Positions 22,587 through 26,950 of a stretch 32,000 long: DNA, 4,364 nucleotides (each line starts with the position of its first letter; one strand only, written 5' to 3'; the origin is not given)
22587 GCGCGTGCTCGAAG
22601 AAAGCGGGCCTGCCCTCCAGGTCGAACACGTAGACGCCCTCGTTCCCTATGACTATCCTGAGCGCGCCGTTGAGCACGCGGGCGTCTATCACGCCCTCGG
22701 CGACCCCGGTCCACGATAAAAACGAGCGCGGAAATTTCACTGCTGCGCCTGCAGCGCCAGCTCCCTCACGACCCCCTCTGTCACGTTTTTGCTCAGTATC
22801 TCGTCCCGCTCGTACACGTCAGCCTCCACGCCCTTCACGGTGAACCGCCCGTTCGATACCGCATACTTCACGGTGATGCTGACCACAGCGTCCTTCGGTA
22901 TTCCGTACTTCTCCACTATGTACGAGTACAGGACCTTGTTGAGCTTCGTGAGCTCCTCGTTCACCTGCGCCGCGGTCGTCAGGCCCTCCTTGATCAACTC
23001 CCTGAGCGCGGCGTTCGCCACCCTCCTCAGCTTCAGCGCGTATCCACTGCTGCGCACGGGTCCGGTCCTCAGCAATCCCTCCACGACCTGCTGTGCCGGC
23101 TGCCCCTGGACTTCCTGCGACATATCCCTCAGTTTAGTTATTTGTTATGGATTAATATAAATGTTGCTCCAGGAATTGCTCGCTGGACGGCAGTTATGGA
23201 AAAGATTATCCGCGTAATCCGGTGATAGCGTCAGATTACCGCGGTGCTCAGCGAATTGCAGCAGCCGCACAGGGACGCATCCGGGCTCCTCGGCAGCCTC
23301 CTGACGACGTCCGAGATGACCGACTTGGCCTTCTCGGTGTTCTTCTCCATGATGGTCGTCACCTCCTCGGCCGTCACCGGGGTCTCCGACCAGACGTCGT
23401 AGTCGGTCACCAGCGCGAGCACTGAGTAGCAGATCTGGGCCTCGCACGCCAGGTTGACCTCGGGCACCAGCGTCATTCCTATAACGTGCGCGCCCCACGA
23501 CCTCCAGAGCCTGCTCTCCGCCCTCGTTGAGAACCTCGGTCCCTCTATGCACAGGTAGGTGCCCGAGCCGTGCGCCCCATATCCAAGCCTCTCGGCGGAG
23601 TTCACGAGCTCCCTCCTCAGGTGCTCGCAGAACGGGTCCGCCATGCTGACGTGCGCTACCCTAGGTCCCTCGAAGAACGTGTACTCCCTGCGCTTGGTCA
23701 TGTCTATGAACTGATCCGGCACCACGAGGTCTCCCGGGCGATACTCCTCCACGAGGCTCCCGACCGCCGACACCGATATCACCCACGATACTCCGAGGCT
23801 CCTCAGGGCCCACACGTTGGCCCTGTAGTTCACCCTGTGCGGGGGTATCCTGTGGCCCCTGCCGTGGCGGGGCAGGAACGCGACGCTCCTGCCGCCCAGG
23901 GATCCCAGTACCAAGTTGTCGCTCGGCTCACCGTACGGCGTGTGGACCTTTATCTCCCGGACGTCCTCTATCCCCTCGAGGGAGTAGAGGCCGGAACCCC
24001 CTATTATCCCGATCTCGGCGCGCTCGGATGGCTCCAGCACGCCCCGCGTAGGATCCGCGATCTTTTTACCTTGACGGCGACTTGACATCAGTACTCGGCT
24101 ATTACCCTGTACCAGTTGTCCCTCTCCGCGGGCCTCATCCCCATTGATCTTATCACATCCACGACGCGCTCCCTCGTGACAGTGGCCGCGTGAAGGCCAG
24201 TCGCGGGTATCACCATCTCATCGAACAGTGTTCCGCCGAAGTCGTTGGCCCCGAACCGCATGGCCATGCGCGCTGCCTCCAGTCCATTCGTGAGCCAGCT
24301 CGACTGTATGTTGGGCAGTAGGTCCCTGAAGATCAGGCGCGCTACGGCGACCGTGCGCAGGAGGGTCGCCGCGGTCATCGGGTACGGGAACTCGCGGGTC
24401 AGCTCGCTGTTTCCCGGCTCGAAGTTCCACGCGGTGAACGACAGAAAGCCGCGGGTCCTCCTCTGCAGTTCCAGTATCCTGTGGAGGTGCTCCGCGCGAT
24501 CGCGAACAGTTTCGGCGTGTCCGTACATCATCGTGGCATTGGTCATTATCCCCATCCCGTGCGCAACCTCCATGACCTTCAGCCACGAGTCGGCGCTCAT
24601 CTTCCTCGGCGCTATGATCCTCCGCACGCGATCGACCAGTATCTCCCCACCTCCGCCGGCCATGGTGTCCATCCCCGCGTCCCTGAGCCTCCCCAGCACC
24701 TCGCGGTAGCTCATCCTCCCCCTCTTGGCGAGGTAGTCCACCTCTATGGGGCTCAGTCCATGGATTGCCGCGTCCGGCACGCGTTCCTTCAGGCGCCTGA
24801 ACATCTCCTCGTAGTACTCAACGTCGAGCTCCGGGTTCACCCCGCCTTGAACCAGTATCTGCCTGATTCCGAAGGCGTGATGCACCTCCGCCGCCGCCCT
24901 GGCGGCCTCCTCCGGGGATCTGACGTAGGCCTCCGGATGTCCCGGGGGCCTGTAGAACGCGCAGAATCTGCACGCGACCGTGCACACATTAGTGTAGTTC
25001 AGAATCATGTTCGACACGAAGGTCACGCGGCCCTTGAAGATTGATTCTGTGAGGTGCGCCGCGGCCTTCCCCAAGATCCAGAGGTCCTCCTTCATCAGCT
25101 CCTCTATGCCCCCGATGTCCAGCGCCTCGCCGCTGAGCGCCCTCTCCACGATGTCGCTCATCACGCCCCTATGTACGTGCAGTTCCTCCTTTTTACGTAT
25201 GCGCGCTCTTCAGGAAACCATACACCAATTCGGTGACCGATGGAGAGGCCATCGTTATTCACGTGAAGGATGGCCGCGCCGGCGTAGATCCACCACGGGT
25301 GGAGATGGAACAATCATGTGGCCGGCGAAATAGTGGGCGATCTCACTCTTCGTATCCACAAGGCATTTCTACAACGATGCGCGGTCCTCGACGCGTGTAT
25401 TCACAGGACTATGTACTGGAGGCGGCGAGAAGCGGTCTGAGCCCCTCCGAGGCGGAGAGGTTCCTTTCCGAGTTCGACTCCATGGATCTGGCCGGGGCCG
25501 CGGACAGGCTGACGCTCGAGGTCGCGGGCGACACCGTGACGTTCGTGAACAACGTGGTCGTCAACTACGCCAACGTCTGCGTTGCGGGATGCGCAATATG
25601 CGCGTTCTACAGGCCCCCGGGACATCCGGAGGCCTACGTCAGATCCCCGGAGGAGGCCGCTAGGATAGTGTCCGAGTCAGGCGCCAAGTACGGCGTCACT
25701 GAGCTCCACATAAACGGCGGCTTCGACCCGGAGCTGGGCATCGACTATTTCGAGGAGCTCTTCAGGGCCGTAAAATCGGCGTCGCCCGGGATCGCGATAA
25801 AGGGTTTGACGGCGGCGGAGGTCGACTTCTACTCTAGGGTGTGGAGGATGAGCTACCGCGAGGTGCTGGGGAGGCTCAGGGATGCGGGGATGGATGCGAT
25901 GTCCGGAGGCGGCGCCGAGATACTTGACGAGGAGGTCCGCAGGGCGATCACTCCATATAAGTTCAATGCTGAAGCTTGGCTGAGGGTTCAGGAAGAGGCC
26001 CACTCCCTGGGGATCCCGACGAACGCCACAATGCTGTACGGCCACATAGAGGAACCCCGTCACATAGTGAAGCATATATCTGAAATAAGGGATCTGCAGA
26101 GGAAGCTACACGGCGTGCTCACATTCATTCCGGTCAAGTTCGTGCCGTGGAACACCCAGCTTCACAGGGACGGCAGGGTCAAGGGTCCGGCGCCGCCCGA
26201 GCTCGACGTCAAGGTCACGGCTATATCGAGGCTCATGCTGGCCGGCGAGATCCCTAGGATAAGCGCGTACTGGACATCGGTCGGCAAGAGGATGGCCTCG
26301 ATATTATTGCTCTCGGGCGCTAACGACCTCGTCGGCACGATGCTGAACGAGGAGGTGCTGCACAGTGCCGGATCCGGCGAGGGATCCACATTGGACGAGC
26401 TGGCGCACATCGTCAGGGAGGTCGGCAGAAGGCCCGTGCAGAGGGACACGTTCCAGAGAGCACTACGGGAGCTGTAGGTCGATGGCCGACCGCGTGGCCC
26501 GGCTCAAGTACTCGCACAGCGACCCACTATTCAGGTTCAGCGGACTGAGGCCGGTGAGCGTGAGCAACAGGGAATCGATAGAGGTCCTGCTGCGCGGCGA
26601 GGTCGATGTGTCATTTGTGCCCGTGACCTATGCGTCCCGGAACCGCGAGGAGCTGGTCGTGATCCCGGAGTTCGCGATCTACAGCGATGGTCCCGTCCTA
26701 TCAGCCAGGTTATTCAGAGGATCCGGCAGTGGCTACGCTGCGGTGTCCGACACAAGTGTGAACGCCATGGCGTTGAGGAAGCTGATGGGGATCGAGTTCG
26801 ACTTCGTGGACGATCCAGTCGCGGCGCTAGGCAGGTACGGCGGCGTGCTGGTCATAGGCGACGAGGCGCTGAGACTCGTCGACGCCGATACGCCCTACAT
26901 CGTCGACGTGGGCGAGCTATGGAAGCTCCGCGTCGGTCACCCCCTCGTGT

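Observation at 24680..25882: Nested perfect inverted repeats (62 nt and 40 nt) embedded in the two divergent Mqn radical SAM paralogs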

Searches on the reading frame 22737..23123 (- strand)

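Call 5: search_protein_families(library=ncbifam, proteins=[window:22737-23123:-])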
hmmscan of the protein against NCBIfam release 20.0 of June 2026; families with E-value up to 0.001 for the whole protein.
window:22737-23123:- (128 aa): 0 families

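Call 6: search_protein_families(library=pfam, proteins=[window:22737-23123:-])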
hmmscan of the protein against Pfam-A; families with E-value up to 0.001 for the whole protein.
window:22737-23123:- (128 aa): 1 family
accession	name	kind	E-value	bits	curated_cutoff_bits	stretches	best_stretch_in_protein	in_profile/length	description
PF10015.14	ThermoDBP-RP_arch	-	3e-25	88.6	25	1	18-94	1-77/78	ThermoDBP-related, archaea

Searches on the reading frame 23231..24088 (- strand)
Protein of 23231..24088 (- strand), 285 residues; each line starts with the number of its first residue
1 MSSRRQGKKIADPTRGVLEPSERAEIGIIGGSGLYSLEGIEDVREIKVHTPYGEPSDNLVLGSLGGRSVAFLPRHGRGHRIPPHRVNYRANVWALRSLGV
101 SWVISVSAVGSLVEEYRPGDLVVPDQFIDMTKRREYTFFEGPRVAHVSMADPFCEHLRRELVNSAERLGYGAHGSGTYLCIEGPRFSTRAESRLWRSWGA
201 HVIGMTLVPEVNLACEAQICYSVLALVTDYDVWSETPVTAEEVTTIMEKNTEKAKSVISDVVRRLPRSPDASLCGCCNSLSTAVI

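Call 5: search_protein_families(library=ncbifam, proteins=[window:23231-24088:-])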
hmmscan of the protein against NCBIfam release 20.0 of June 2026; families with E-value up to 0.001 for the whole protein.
window:23231-24088:- (285 aa): 11 families
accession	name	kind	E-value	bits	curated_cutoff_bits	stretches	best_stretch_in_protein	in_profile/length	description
NF006334.0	PRK08564.1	equivalog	5.2e-134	445.5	382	1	19-284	3-266/267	S-methyl-5'-thioadenosine phosphorylase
TIGR01694.1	MTAP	equivalog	6.1e-104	346.6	274.85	1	26-263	2-239/240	S-methyl-5'-thioadenosine phosphorylase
NF006492.0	PRK08931.1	equivalog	2.5e-97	325.8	437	1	23-285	3-267/291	S-methyl-5'-thioadenosine phosphorylase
NF005657.0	PRK07432.1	equivalog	3.3e-92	308.7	453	1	23-272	3-257/291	S-methyl-5'-thioadenosine phosphorylase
NF005876.0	PRK07823.1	equivalog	1.7e-87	293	306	1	22-278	4-255/267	S-methyl-5'-thioadenosine phosphorylase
NF006599.0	PRK09136.1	equivalog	8.2e-71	238.1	223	1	26-263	4-245/247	S-methyl-5'-thioinosine phosphorylase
NF006054.0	PRK08202.1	equivalog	1.5e-29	103.4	218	1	21-264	21-273/274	purine-nucleoside phosphorylase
TIGR01697.1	PNPH-PUNA-XAPA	subfamily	7.5e-26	91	197.1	1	26-262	2-246/247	inosine/guanosine/xanthosine phosphorylase family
TIGR01700.1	PNPH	equivalog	3.4e-21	75.8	293.35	1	55-262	39-248/249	purine nucleoside phosphorylase I, inosine and guanosine-specific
TIGR01698.1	PUNP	equivalog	2.4e-18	66.5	302.6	1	58-262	42-244/245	purine-nucleoside phosphorylase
TIGR01699.1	XAPA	equivalog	2.2e-12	47.1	370.9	1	44-225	29-209/248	xanthosine phosphorylase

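Call 6: search_protein_families(library=pfam, proteins=[window:23231-24088:-])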
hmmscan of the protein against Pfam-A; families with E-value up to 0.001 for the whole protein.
window:23231-24088:- (285 aa): 1 family
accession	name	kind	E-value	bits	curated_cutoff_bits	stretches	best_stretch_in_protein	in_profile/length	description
PF01048.26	PNP_UDP_1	-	1.2e-51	175.8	25.1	1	25-263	1-233/233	Phosphorylase superfamily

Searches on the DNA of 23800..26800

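Call 34: search_rna_families(source=window, start=23800, end=26800, threshold=evalue, max_evalue=1)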
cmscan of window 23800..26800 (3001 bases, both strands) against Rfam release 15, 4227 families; matches with E-value up to 1: 1.
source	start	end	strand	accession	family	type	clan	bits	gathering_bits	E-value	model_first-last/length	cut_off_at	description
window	25020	25114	-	RF02216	ZNFX1-AS1_2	Gene; lncRNA;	-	18.3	45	0.24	1-93/93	no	ZNFX1 antisense RNA 1 conserved region 2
